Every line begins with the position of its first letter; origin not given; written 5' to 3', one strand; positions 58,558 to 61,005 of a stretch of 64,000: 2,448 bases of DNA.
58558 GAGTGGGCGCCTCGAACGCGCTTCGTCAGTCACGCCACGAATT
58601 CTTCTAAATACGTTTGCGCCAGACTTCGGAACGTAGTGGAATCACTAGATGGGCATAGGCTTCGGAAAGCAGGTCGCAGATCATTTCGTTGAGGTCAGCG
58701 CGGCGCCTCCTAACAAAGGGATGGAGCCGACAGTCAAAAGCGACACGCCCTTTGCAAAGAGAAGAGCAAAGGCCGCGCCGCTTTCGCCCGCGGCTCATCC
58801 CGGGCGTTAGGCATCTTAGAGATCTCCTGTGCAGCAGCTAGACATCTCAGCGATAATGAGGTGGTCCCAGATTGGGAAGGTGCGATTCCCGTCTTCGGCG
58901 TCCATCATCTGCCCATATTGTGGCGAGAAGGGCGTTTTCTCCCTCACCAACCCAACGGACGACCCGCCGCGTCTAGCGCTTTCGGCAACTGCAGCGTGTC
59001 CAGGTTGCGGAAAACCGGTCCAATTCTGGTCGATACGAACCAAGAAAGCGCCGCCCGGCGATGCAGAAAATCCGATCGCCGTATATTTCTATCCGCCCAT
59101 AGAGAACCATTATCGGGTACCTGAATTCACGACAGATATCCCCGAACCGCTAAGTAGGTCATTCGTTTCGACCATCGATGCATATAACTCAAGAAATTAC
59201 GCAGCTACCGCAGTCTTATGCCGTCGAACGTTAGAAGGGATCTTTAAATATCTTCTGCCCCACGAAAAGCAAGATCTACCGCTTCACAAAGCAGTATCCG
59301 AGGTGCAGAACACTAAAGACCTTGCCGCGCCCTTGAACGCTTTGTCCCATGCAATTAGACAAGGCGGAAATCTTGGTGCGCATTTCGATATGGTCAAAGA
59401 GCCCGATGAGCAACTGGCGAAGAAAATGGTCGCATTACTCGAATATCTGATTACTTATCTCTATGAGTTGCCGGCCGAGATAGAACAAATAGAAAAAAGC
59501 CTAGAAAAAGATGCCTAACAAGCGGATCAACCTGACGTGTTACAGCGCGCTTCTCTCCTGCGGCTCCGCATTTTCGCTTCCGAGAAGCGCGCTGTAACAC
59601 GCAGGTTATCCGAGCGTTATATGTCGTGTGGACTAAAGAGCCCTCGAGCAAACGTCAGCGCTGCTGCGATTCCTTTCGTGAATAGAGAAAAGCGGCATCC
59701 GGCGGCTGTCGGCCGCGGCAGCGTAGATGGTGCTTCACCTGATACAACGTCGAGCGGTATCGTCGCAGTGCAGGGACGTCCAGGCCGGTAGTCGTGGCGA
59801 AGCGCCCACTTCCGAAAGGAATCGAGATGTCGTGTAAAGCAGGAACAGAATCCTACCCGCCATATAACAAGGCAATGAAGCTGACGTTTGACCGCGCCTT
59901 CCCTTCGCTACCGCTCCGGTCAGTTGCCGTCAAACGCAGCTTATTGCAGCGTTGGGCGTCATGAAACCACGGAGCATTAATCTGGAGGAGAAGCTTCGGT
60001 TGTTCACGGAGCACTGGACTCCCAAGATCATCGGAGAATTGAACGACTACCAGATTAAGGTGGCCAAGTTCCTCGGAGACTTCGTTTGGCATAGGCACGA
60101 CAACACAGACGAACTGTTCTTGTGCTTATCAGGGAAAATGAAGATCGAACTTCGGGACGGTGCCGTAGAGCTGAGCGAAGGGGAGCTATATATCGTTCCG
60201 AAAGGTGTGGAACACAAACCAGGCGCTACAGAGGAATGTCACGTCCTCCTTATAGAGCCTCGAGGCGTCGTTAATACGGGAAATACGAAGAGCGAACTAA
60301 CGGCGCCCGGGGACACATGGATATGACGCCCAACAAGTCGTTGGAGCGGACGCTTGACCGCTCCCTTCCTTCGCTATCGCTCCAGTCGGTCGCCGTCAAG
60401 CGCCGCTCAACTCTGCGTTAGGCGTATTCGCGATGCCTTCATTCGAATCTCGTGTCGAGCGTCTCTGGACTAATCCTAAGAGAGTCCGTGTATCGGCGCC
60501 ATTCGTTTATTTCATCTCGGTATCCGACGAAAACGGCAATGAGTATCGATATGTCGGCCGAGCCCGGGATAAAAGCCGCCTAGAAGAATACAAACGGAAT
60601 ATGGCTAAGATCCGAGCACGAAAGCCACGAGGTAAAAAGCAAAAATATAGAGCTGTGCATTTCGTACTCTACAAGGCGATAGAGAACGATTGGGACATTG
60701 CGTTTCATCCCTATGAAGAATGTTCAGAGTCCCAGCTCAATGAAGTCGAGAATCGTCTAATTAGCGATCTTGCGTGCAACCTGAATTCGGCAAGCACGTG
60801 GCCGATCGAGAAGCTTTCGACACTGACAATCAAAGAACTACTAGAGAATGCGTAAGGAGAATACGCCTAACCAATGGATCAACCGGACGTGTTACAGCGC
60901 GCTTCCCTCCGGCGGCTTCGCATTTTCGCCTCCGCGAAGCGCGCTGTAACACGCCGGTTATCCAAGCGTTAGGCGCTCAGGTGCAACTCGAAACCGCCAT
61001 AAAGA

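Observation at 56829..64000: Sedentary chromosomal integron inserted right after purD, with an open-ended cassette array of orphan genes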

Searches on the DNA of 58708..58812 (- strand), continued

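Call 65: search_with_rna_model(model_id=R1, sources=[L083, L108, L109, L056, L003, L010, L011, L012, L024, L051, L055, L061, L065, L072, L079, L085], max_evalue=1e-7, make_alignment=true)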
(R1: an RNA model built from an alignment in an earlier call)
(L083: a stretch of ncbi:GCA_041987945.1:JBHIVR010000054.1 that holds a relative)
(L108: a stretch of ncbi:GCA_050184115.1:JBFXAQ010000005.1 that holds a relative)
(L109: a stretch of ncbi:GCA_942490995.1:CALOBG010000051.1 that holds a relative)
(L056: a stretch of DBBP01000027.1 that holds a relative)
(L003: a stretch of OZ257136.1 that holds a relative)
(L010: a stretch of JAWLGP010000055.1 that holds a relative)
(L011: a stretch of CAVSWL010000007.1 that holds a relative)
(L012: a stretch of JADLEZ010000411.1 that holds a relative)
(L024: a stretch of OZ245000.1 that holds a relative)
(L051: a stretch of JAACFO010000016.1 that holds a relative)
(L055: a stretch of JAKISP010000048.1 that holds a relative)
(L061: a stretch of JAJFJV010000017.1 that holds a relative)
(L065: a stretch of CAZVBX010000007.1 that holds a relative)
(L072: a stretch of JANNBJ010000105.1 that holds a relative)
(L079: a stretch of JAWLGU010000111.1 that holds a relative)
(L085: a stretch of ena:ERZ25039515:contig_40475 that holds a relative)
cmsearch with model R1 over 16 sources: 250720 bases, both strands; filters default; matches with E-value up to 1e-7: 96.
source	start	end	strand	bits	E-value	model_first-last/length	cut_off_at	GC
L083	14965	15074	-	112.7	1.8e-31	1-108/108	no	0.55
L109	9400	9509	-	111.9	3.1e-31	1-108/108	no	0.53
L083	6628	6737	-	111.8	3.5e-31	1-108/108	no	0.55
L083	12946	13055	-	109.6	1.5e-30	1-108/108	no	0.54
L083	7980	8089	-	107.3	8.2e-30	1-108/108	no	0.61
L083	14305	14414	-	105.2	3.7e-29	1-108/108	no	0.57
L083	9898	9993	-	104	8.5e-29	1-108/108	no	0.61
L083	8639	8749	-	102.2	3.1e-28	1-108/108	no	0.52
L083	13481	13591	-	99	3e-27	1-108/108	no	0.64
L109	11281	11391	-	97.9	6.2e-27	1-108/108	no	0.55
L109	12701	12810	-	97.5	8.6e-27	1-108/108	no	0.55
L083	9108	9218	-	95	5.1e-26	1-108/108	no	0.65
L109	11770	11879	-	94.3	8.3e-26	1-108/108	no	0.55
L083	16000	16110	-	93.6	1.3e-25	1-108/108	no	0.66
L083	6977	7072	-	92.1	4e-25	1-108/108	no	0.55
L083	7443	7538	-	91.3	6.8e-25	1-108/108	no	0.64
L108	12927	13022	-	91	8.8e-25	1-108/108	no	0.6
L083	15421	15517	-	90.7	1e-24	1-108/108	no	0.69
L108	10292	10387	-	90.2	1.5e-24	1-108/108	no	0.58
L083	10652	10748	-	89.6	2.4e-24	1-108/108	no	0.63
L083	11097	11194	-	87.6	9.6e-24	1-108/108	no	0.64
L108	9286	9381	-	87.2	1.3e-23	1-108/108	no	0.59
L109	10525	10632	-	85.1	5.8e-23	1-108/108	no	0.55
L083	12043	12140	-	83.9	1.4e-22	1-108/108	no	0.66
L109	12226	12323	-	80.3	1.6e-21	1-108/108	no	0.63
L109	10039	10133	-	73.5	2.1e-19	1-108/108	no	0.6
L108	9723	9817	-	73.2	2.6e-19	1-108/108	no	0.57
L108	11109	11203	-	72.9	3.3e-19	1-108/108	no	0.53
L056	983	1080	+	68.9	5.6e-18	1-108/108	no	0.57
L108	11764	11858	-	68.6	7e-18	1-108/108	no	0.6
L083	5823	5927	-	66.1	4.1e-17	1-108/108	no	0.61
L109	12701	12810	+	65.3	6.8e-17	1-108/108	no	0.55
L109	11770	11879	+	64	1.7e-16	1-108/108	no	0.55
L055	106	221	+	63.1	3.4e-16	1-108/108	no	0.47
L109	9400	9509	+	62.9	3.8e-16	1-108/108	no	0.53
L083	14965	15074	+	60.2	2.7e-15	1-108/108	no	0.55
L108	12339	12433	-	59.3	4.9e-15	1-108/108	no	0.65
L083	6628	6737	+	59.2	5.3e-15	1-108/108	no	0.55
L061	8786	8882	+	58.4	9.2e-15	1-108/108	no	0.42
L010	1284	1388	+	57.9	1.4e-14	1-108/108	no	0.59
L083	12946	13055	+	57.6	1.7e-14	1-108/108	no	0.54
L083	16000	16110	+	57.2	2.2e-14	1-108/108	no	0.66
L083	7980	8089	+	56.2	4.6e-14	1-108/108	no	0.61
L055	1600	1710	+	53.6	2.8e-13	1-108/108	no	0.45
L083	14305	14414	+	52.8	5e-13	1-108/108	no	0.57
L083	8639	8749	+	52.6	5.8e-13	1-108/108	no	0.52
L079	90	189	+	51.9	9.2e-13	1-108/108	no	0.57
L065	1538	1614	+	49.7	4.4e-12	1-108/108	no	0.69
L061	7760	7870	+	49.4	5.6e-12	1-108/108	no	0.46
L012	454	531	+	49.1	6.7e-12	1-108/108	no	0.67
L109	11281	11391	+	48.3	1.2e-11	1-108/108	no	0.55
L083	13481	13591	+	47.7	1.8e-11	1-108/108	no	0.64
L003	7885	7953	+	47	3.1e-11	1-108/108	no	0.64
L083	9898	9993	+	46.8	3.4e-11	1-108/108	no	0.61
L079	1610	1709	+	46.7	3.8e-11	1-108/108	no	0.57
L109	10525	10632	+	46.1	5.7e-11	1-108/108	no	0.55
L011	6936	7028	+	45.8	7.4e-11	1-108/108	no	0.59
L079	2212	2311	+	45.6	8.3e-11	1-108/108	no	0.62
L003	8702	8770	+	45.2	1.1e-10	1-108/108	no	0.62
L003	7355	7423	+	44.5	1.9e-10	1-108/108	no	0.72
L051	7690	7759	+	44.4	1.9e-10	1-108/108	no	0.66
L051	8171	8240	+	44.1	2.4e-10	1-108/108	no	0.67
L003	9125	9193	+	43.7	3.2e-10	1-108/108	no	0.68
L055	4152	4238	+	43.2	4.4e-10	1-108/108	no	0.52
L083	9108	9218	+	43.2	4.6e-10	1-108/108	no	0.65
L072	4656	4755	+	42.9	5.6e-10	1-108/108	no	0.64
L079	851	950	+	42.5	7.4e-10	1-108/108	no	0.62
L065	7400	7487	+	42.5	7.4e-10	1-108/108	no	0.58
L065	2041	2099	+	42.3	8.6e-10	1-108/108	no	0.63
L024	8628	8720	+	42.2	9e-10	1-108/108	no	0.63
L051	5916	5987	+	42.1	1e-09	1-108/108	no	0.64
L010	1783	1869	+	42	1e-09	1-108/108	no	0.59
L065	6237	6295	+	41.7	1.3e-09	1-108/108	no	0.63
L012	2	97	+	41.6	1.4e-09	1-108/108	no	0.72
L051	8692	8763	+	41.4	1.7e-09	1-108/108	no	0.62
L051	6765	6834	+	40.9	2.3e-09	1-108/108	no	0.67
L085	9672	9749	-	40.8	2.4e-09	1-108/108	no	0.64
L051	2139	2210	+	40.6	2.8e-09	1-108/108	no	0.64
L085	6682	6776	-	40.6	2.9e-09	1-108/108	no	0.71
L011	7602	7689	+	40.4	3.3e-09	1-108/108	no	0.64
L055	3082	3193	+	40.3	3.5e-09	1-108/108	no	0.41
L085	3114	3208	-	40.2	3.9e-09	1-108/108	no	0.66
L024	7953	8057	+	40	4.4e-09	1-108/108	no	0.58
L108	10292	10387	+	39.8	5.2e-09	1-108/108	no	0.58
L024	6658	6762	+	39.7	5.5e-09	1-108/108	no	0.56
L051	503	596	+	39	9e-09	1-108/108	no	0.69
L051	5133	5219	+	38.2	1.6e-08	1-108/108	no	0.61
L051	9255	9326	+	37.9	1.9e-08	1-108/108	no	0.62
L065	6929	6987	+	37.5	2.6e-08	1-108/108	no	0.66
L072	5395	5494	+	37.3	2.9e-08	1-108/108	no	0.64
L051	2645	2731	+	37.2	3.1e-08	1-108/108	no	0.62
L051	1541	1612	+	36.6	4.7e-08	1-108/108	no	0.62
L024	9166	9270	+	36.4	5.7e-08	1-108/108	no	0.55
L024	7295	7399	+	36.4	5.8e-08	1-108/108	no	0.56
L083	12043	12140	+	35.7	9.1e-08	1-108/108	no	0.66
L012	1706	1786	+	35.6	9.8e-08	1-108/108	no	0.62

Alignment A7: 96 matches aligned to the model, 179 columns, each read 5' to 3' on its own strand. Consensus structure (alignment columns), stored with it:
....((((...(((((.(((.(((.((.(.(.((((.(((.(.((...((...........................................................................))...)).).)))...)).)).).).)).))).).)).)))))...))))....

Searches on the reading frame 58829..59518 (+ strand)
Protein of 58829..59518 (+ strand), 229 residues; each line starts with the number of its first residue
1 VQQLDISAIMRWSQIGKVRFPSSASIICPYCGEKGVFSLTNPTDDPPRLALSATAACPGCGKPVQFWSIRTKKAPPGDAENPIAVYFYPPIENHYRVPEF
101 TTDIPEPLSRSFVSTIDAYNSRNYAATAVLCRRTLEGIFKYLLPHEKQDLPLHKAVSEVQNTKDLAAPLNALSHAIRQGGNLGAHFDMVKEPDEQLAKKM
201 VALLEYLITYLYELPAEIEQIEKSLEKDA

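Call 4: search_protein_families(library=pfam, proteins=[window:58829-59518:+], max_evalue=0.01)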
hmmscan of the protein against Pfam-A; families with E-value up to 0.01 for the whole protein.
window:58829-59518:+ (229 aa): 3 families
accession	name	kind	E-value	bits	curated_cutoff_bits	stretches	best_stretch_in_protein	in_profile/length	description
PF13643.11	DUF4145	-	3.7e-08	33.8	23.1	1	121-204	8-87/88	Domain of unknown function (DUF4145)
PF13248.11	Zn_ribbon_3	-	0.0004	20.2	27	0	22-34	13-25/26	zinc-ribbon domain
PF12760.12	Zn_ribbon_IS1595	-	0.0027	18.1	25.4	0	17-40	12-33/46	Transposase zinc-ribbon domain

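Call 5: search_protein_families(library=ncbifam, proteins=[window:58829-59518:+], max_evalue=0.01)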
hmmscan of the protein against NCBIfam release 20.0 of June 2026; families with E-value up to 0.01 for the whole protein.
window:58829-59518:+ (229 aa): 1 family
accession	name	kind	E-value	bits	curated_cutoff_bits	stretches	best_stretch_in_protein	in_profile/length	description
NF047912.1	ECs_2282_CxxC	subfamily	0.0039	17.1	37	1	25-65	2-38/60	ECs_2282 family putative zinc-binding protein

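Call 9: search_protein_families(library=padloc, proteins=[window:58829-59518:+], max_evalue=0.1)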
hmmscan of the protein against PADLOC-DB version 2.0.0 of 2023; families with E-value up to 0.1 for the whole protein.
window:58829-59518:+ (229 aa): 0 families

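Call 43: search_protein_families(library=phrogs, proteins=[window:58829-59518:+], max_evalue=0.01)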
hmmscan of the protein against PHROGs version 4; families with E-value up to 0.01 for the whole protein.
window:58829-59518:+ (229 aa): 3 families
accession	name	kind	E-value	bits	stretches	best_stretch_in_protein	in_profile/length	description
phrog_1305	-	DNA, RNA and nucleotide metabolism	8.4e-26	91.8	1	23-227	14-221/226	DNA binding protein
phrog_22005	-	unknown function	4.7e-08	34.1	1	103-219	68-178/187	-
phrog_2622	-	unknown function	0.00027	21.9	0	56-81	10-34/66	-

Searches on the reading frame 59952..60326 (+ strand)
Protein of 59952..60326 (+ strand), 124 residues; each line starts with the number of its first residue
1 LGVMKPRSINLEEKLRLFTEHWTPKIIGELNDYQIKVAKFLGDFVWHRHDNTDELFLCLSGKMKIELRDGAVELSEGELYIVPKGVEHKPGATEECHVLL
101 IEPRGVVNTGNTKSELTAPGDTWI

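Call 4: search_protein_families(library=pfam, proteins=[window:59952-60326:+], max_evalue=0.01)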
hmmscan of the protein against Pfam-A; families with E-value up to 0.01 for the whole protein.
window:59952-60326:+ (124 aa): 4 families
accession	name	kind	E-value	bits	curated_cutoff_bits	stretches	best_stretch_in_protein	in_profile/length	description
PF07883.17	Cupin_2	-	1.4e-12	47.6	27.2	1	44-101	11-69/70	Cupin domain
PF02311.25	AraC_binding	-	5.1e-05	23.5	21.1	1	44-94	16-65/135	AraC-like ligand binding domain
PF05899.18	Cupin_3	-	0.0017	18.5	23.5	1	46-87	19-61/74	EutQ-like cupin domain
PF06052.18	3-HAO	-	0.0092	16.1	25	1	49-102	50-107/151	3-hydroxyanthranilic acid dioxygenase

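Call 5: search_protein_families(library=ncbifam, proteins=[window:59952-60326:+], max_evalue=0.01)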
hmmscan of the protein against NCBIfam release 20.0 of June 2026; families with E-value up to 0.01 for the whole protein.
window:59952-60326:+ (124 aa): 4 families
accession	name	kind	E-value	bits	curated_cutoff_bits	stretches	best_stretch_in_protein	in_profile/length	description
NF009763.0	PRK13264.1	equivalog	9.1e-07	29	220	1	49-104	52-111/178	3-hydroxyanthranilate 3,4-dioxygenase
TIGR03037.1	anthran_nbaC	equivalog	3.2e-06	27.2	145.95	1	48-104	44-104/159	3-hydroxyanthranilate 3,4-dioxygenase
NF049940.1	MandnitrLy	equivalog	0.0012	18.6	140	1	45-98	49-102/130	(R)-mandelonitrile lyase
NF038084.1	DHCW_cupin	hypoth_equivalog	0.004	17.3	70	1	31-101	33-104/106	DHCW motif cupin fold protein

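Call 9: search_protein_families(library=padloc, proteins=[window:59952-60326:+], max_evalue=0.1)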
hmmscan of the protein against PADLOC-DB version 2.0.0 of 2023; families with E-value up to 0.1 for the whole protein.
window:59952-60326:+ (124 aa): 0 families

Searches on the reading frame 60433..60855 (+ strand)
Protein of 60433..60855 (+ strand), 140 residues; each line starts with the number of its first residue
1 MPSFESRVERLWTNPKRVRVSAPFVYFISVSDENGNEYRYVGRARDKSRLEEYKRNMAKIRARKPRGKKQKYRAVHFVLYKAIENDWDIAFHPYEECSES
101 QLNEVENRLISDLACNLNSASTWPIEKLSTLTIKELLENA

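Call 4: search_protein_families(library=pfam, proteins=[window:60433-60855:+], max_evalue=0.01)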
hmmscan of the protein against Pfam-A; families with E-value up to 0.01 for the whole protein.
window:60433-60855:+ (140 aa): 0 families

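Call 5: search_protein_families(library=ncbifam, proteins=[window:60433-60855:+], max_evalue=0.01)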
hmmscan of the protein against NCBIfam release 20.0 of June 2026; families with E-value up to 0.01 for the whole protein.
window:60433-60855:+ (140 aa): 0 families

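Call 9: search_protein_families(library=padloc, proteins=[window:60433-60855:+], max_evalue=0.1)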
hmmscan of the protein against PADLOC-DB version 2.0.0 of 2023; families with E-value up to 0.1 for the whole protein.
window:60433-60855:+ (140 aa): 0 families

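Call 26: search_protein_families(library=pfam, proteins=[window:60433-60855:+], max_evalue=1)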
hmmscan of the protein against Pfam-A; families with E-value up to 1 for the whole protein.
window:60433-60855:+ (140 aa): 0 families

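Call 43: search_protein_families(library=phrogs, proteins=[window:60433-60855:+], max_evalue=0.01)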
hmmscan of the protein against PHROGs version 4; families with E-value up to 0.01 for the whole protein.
window:60433-60855:+ (140 aa): 0 families

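Call 69: find_homologous_proteins(query=window:60433-60855:+, max_evalue=0.001)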
Query window:60433-60855:+ (140 aa): 14 proteins with E <= 0.001 among 25 candidates.
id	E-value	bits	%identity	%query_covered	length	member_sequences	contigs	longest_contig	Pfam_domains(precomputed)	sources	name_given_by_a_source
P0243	6.6e-88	310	100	100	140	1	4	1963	-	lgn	-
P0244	6.2e-54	200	64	92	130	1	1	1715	-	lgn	-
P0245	4.1e-53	197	64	92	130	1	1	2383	-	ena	-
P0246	1.6e-48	182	63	90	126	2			-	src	-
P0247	1.3e-47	179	59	93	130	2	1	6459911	-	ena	-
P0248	3.3e-47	178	58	93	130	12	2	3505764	-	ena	-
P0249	2.5e-41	159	59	86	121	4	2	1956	-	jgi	-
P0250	1.6e-39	153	52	93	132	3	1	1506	-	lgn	-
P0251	1.3e-37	147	53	96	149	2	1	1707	-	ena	-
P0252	1.7e-36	143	51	95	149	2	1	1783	-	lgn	-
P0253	2.2e-36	143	51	95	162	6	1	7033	-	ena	-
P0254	1.8e-30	124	46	95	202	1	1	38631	-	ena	-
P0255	2.6e-29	120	60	64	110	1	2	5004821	-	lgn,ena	-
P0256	2.8e-24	104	43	95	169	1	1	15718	-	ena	-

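Call 72: search_solved_structures(query=A8, max_evalue=10, show_alignments=2)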
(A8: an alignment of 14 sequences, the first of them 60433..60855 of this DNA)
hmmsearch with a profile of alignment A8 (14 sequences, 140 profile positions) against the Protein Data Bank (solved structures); distinct sequences matched with E-value up to 10: 0.

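Call 73: search_protein_families(library=pfam, alignment_id=A8, max_evalue=1)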
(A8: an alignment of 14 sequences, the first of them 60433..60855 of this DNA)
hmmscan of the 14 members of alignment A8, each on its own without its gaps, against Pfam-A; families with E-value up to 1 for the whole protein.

A. member 1, window:60433-60855:+ (140 aa): 0 families

B. families by the number of members that match (of 14 scanned): 8 families
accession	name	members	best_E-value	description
PF08879.15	WRC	1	0.019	WRC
PF16342.10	DUF4972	1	0.032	Domain of unknown function (DUF4972)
PF08139.17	LPAM_1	1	0.1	Prokaryotic membrane lipoprotein lipid attachment site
PF09217.15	EcoRII-N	1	0.13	Restriction endonuclease EcoRII, N-terminal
PF20765.3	Phage_tail_terminator_8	1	0.13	Phage tail terminator protein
PF00611.28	FCH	1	0.13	Fes/CIP4, and EFC/F-BAR homology domain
PF24162.1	RUS6_N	1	0.15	Protein root UVB sensitive 6, N-terminal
PF01986.22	DUF123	1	0.35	Domain of unknown function DUF123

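Call 78: predict_structure(alignment_id=A8)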
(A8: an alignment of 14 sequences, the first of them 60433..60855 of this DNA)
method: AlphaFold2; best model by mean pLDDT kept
length: 140 residues; sequences in the alignment: 14
mean_pLDDT: 89.1   pTM: 0.81
mean pLDDT of the five models: 89.1, 87.9, 86.5, 86.3, 86.1
residues with pLDDT >= 90: 81; 70-90: 56; 50-70: 3; < 50: 0
segments of 3 or more residues with pLDDT < 50: none
pLDDT, mean of each block of 10 residues (from residue 1): 79 85 95 94 92 90 85 92 92 94 96 93 85 76
secondary structure, 60 per line:
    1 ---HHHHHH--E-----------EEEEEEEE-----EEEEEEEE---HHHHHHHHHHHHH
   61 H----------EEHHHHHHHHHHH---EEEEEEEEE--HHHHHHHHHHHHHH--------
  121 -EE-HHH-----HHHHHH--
elements in order: H4-9 E24-31 E37-44 H48-61 H74-84 E88-96 H99-112 H133-138
